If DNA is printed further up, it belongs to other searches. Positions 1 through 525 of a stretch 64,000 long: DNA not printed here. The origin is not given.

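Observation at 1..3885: TIR-like gene immediately downstream of an MmeI/PglX-like single-chain methylase-nuclease, missed by the ORF track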

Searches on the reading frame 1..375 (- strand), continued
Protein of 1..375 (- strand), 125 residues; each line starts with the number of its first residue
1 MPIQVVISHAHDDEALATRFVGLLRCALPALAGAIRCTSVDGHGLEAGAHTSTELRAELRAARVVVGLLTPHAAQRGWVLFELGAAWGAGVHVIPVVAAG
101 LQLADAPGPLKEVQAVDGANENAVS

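Call 69: search_dna_similar(query=P0001, collection=plasmids, mode=protein, max_evalue=0.001, max_rows=20)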
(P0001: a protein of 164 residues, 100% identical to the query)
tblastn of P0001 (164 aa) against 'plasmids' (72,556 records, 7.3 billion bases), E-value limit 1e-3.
Records with a match: 26; places in all: 27; records where one place covers at least 80% of the query: 18.
Best place of each record, by identity: <60% 26.
By first word of the organism name: Enterococcus 13; Agrobacterium 4; Rhodococcus 1; Acinetobacter 1; Rhizobium 1; Lichenicola 1; Deinococcus 1; Mesorhizobium 1; Klebsiella 1; Ralstonia 1; and 1 more.
By predicted mobility (MOB-suite, as given by PLSDB): conjugative 14; non-mobilizable 8; mobilizable 4.
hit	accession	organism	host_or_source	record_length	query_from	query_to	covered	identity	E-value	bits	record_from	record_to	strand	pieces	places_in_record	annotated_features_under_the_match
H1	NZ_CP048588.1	Agrobacterium pusense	walnut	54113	4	139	83%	33.8%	4e-11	67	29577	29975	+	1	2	TIR domain-containing protein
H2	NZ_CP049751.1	Rhodococcus fascians A21d2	Oenothera speciosa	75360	4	113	67%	37.2%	1e-10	66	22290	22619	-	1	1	toll/interleukin-1 receptor domain-containing protein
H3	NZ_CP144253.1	Acinetobacter baumannii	patient,Nanchang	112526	2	136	82%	28.9%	4e-9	61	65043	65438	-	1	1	toll/interleukin-1 receptor domain-containing protein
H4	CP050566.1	Rhizobium leguminosarum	Lathyrus sativus,cell culture,root ...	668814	5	135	80%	29.8%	3e-11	67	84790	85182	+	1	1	toll/interleukin-1 receptor domain-containing protein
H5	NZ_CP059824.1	Enterococcus faecium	Homo sapiens,blood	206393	1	154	94%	25.2%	2e-8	59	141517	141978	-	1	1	toll/interleukin-1 receptor domain-containing protein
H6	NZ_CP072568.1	Enterococcus faecium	Homo sapiens,blood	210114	1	154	94%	25.2%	2e-8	59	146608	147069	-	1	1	toll/interleukin-1 receptor domain-containing protein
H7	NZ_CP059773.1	Enterococcus faecium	Homo sapiens,blood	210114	1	154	94%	25.2%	2e-8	59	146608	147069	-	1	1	toll/interleukin-1 receptor domain-containing protein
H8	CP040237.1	Enterococcus faecium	Homo sapiens,Pus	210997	1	154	94%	25.2%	2e-8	59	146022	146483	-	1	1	toll/interleukin-1 receptor domain-containing protein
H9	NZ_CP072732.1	Enterococcus faecium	Homo sapiens,blood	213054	1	154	94%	25.2%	2e-8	59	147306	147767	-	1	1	toll/interleukin-1 receptor domain-containing protein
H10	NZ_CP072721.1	Enterococcus faecium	Homo sapiens,blood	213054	1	154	94%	25.2%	2e-8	59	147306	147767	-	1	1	toll/interleukin-1 receptor domain-containing protein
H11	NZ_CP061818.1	Enterococcus faecium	Homo sapiens,blood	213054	1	154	94%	25.2%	2e-8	59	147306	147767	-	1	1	toll/interleukin-1 receptor domain-containing protein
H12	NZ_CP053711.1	Lichenicola cladoniae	Cladonia borealis,cell culture,lichen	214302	1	137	84%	27.8%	2e-7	56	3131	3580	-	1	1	toll/interleukin-1 receptor domain-containing protein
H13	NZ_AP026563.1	Deinococcus aetherius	-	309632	5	154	91%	25.3%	6e-5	49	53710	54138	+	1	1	toll/interleukin-1 receptor domain-containing protein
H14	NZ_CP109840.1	Enterococcus faecium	pig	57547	4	137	82%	26.7%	4e-7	56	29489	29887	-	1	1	toll/interleukin-1 receptor domain-containing protein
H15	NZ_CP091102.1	Enterococcus faecium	pig,pure culture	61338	4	137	82%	26.7%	4e-7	56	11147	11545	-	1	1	toll/interleukin-1 receptor domain-containing protein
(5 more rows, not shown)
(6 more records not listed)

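Call 70: search_dna_similar(query=P0001, collection=phages, mode=protein, max_evalue=0.001, max_rows=20)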
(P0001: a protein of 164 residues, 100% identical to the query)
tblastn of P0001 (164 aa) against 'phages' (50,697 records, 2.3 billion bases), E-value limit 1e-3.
Records with a match: 3; places in all: 3; records where one place covers at least 80% of the query: 0.
Best place of each record, by identity: <60% 3.
By first word of the organism name: Streptococcus 2; Bacteriophage 1.
By host as written in the record: - 1; Streptococcus agalactiae JN_AR_GBS18 1; Streptococcus agalactiae GB00640 1.
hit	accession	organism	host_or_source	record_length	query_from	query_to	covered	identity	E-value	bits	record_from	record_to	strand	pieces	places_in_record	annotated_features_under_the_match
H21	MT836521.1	Bacteriophage sp.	human fecal samples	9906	39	163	76%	24.6%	5e-6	51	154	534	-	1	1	record has no annotation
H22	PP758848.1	Streptococcus phage phiGBSVK-C_GBSInt4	Streptococcus agalactiae JN_AR_GBS18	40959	39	132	57%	27.7%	7e-7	53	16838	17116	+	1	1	hypothetical protein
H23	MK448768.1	Streptococcus phage Javan47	Streptococcus agalactiae GB00640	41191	39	132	57%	27.7%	7e-7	53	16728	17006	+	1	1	hypothetical protein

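Call 71: get_annotated_region(hit=H1, flank=4000)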
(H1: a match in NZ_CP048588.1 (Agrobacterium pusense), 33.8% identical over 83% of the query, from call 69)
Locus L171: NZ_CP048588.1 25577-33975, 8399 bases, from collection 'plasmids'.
description: Agrobacterium pusense strain CC001 plasmid pAt2, complete sequence
organism: Agrobacterium pusense (NCBI taxid 648995)
taxonomy: Bacteria; Pseudomonadota; Alphaproteobacteria; Hyphomicrobiales; Rhizobiaceae; Agrobacterium; Agrobacterium pusense
host: -; source: walnut; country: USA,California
typing (MOB-suite, as given by PLSDB): non-mobilizable; mating-pair formation MPF_T
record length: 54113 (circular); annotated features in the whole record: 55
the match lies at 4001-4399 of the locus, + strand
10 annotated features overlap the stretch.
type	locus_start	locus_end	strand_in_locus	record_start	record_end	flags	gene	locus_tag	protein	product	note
CDS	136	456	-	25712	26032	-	-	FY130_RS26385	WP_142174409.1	hypothetical protein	-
CDS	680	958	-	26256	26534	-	-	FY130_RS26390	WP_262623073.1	hypothetical protein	-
CDS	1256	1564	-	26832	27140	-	-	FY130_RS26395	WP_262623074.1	hypothetical protein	-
CDS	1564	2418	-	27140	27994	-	-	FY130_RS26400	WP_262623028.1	DUF932 domain-containing protein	-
CDS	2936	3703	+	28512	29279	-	-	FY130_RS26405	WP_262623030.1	serine protease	-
CDS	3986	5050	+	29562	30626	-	-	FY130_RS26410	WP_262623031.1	TIR domain-containing protein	GO:0007165 - signal transduction [Evidence IEA]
CDS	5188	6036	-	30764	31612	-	-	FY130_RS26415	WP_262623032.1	hypothetical protein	-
CDS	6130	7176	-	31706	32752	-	ligD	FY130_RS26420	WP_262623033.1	non-homologous end-joining DNA ligase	GO:0006310 - DNA recombination [Evidence IEA]; GO:0006281 - DNA repair [Evidence IEA]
CDS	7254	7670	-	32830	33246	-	-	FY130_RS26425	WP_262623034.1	helix-turn-helix transcriptional regulator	-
CDS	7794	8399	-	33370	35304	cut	-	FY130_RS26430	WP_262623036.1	ParB/RepB/Spo0J family partition protein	-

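Call 72: get_annotated_region(hit=H2, flank=4000)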
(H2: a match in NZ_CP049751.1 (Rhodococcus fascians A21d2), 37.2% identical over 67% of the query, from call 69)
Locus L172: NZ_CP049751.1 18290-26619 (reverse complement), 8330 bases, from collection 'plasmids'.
description: Rhodococcus fascians A21d2 plasmid unnamed2, complete sequence
organism: Rhodococcus fascians A21d2 (NCBI taxid 1443893)
taxonomy: Bacteria; Actinomycetota; Actinomycetes; Mycobacteriales; Nocardiaceae; Rhodococcus; Rhodococcus fascians; Rhodococcus fascians A21d2
host: -; source: Oenothera speciosa; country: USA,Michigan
typing (MOB-suite, as given by PLSDB): non-mobilizable
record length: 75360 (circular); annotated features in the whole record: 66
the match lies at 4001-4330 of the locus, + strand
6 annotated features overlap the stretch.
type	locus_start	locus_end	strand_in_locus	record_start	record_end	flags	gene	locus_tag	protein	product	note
CDS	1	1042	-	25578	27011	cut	-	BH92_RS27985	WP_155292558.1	hypothetical protein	-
CDS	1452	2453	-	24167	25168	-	-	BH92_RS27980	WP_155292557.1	hypothetical protein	-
CDS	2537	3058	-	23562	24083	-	-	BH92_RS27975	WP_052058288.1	hypothetical protein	-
CDS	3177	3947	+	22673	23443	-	-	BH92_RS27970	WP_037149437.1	hypothetical protein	-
CDS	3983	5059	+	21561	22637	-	-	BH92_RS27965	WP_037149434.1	toll/interleukin-1 receptor domain-containing protein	GO:0007165 - signal transduction [Evidence IEA]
CDS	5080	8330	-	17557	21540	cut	-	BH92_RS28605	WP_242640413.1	helicase-related protein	-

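Call 73: get_annotated_region(hit=H4, flank=4000)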
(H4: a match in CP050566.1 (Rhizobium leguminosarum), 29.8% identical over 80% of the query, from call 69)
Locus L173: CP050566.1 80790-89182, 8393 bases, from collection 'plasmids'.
description: Rhizobium leguminosarum bv. viciae strain RCAM2802 plasmid p_2, complete sequence
organism: Rhizobium leguminosarum (NCBI taxid 387)
taxonomy: Bacteria; Pseudomonadota; Alphaproteobacteria; Hyphomicrobiales; Rhizobiaceae; Rhizobium; Rhizobium leguminosarum
host: -; source: Lathyrus sativus,cell culture,root nodule; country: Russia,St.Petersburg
typing (MOB-suite, as given by PLSDB): conjugative; replicon rep_cluster_841; relaxase MOBQ; mating-pair formation MPF_T
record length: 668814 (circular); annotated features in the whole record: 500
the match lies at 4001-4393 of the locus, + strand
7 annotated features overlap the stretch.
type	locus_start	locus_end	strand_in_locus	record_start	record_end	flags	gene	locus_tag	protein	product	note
CDS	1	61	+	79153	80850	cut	-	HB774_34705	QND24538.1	hypothetical protein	-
CDS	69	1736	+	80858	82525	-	-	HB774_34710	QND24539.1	DUF2357 domain-containing protein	-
CDS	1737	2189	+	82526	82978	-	vsr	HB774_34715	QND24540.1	DNA mismatch endonuclease Vsr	-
CDS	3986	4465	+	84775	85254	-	-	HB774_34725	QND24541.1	toll/interleukin-1 receptor domain-containing protein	-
CDS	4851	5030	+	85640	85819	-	-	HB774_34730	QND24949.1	hypothetical protein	-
CDS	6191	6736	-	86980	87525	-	-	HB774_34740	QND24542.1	hypothetical protein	-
CDS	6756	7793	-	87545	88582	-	-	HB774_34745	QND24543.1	hypothetical protein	-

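Call 82: search_protein_families(library=padloc, proteins=[P0001, P0002], max_evalue=0.01)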
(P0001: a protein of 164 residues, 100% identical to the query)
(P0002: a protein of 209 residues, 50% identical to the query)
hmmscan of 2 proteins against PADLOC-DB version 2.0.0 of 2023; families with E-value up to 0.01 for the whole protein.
P0001 (164 aa): 3 families
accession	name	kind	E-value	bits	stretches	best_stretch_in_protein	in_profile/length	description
PDLC00418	ThsB1|ThsB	-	8.1e-07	27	1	5-126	7-129/155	TIR-like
PDLC03825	spbK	-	0.00069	17.1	1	5-87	151-232/308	-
PDLC00436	ThsB1|ThsB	-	0.0042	14.6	1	4-88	37-118/183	TIR-like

P0002 (209 aa): 5 families
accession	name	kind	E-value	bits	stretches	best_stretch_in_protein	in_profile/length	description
PDLC03825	spbK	-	7.3e-12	43.3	1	48-135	147-232/308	-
PDLC00419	ThsB1|ThsB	-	0.0003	18.6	1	43-138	21-112/165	TIR-like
PDLC00436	ThsB1|ThsB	-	0.00031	18.3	1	50-136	36-118/183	TIR-like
PDLC00418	ThsB1|ThsB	-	0.0024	15.7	1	52-144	7-98/155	TIR-like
PDLC00430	ThsB1|ThsB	-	0.0079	13.8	0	50-74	65-89/269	TIR-like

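Call 83: search_protein_representatives(alignment_id=A2)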
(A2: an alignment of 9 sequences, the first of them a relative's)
Query: 9 sequences, 168 profile positions. Proteins with E-value up to 0.001 (for the whole library): 15666; up to 1e-10: 5440; up to 1e-30: 1690. The best 150 are listed.
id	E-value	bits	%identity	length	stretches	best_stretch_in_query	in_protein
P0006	1.4e-62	226.8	-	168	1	4-165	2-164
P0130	1.5e-61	223.4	-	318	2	3-167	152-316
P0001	2.7e-60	219.3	-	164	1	4-165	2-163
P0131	4.9e-60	218.5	-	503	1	3-166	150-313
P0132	5.9e-60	218.2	-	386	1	3-164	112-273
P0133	1.6e-59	216.8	-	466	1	3-164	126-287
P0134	3.4e-59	215.8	-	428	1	4-162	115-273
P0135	3.9e-59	215.5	-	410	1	3-164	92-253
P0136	4.4e-59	215.4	-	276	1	3-165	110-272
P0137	4.5e-59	215.3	-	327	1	6-161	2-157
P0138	6.8e-59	214.8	-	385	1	5-164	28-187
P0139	2.1e-58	213.2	-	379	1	1-162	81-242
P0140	3.9e-58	212.3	-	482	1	3-165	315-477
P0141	5.0e-58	211.9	-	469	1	3-163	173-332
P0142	6.8e-58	211.5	-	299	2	4-159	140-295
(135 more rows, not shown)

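Call 91: find_related_loci(query=A2, collection=viral_contigs, flank=6000)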
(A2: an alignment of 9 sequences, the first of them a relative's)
Query A2 (164 aa) in viral_contigs; peptide patterns used: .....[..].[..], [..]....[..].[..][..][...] (x = any residue, [..] = any of these).
53 stretches matched a pattern; 3 encode a relative of the query (tblastn E <= 1e-3); 3 distinct loci.
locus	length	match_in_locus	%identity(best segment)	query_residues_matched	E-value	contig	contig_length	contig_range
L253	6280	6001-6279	51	5-97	2e-28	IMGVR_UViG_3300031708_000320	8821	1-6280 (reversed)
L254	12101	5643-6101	33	3-159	2e-25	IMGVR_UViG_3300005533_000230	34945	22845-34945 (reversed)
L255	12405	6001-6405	36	1-139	2e-25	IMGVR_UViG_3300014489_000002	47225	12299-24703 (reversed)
